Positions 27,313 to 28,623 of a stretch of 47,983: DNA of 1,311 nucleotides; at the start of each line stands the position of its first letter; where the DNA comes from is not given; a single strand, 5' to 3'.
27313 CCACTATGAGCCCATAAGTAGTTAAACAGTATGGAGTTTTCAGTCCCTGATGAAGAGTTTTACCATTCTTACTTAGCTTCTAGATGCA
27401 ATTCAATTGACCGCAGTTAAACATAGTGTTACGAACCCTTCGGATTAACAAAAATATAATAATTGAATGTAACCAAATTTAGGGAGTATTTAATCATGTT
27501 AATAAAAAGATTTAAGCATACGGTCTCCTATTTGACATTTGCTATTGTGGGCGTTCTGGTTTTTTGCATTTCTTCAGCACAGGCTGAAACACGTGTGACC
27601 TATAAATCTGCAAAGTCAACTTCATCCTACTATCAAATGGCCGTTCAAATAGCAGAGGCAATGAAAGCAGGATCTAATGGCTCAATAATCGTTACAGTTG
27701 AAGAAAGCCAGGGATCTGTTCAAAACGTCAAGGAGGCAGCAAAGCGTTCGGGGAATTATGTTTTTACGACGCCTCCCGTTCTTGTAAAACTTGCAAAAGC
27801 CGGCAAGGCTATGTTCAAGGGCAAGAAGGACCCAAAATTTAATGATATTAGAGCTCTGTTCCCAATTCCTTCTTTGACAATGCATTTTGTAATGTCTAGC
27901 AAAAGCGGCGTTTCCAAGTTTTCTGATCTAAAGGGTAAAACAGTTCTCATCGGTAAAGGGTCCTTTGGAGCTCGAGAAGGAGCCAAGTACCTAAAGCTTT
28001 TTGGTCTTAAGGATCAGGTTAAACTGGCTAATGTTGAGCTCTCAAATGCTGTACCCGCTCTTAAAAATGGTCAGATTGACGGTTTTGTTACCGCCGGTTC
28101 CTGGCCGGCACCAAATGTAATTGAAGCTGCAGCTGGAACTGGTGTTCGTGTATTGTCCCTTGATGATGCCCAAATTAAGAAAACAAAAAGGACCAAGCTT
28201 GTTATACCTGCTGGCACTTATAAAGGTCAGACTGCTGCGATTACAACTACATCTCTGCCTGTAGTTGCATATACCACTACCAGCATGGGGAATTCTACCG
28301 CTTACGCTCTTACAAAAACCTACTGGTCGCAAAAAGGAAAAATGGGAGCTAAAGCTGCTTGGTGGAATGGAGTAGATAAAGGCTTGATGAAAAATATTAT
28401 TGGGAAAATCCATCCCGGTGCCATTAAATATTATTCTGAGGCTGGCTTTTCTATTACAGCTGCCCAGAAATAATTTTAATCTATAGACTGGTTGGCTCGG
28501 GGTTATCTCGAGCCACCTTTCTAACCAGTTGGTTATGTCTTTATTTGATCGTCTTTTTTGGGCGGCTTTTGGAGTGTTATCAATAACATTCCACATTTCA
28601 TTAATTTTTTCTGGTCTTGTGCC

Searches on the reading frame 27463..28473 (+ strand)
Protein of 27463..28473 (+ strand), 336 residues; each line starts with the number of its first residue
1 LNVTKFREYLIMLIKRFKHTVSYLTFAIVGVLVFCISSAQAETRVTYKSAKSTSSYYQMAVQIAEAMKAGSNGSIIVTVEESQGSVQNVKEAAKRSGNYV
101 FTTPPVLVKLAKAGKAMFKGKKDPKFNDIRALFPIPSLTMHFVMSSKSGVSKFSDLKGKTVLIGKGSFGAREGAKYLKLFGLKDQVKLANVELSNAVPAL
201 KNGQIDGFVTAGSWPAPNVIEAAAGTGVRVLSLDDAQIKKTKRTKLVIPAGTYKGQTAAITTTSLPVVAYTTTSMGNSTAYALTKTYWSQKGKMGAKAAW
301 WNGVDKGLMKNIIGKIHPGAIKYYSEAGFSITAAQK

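Call 47: search_protein_families(library=pfam, proteins=[window:27463-28473:+], max_evalue=0.001)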
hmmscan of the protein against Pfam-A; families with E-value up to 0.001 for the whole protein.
window:27463-28473:+ (336 aa): 2 families
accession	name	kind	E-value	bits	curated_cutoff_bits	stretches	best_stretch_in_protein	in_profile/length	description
PF16868.10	NMT1_3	-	7.3e-47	160.8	27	1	50-328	4-289/289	NMT1-like family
PF09084.16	NMT1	-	5.1e-08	33.5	20.5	1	139-252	74-187/216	NMT1/THI5 like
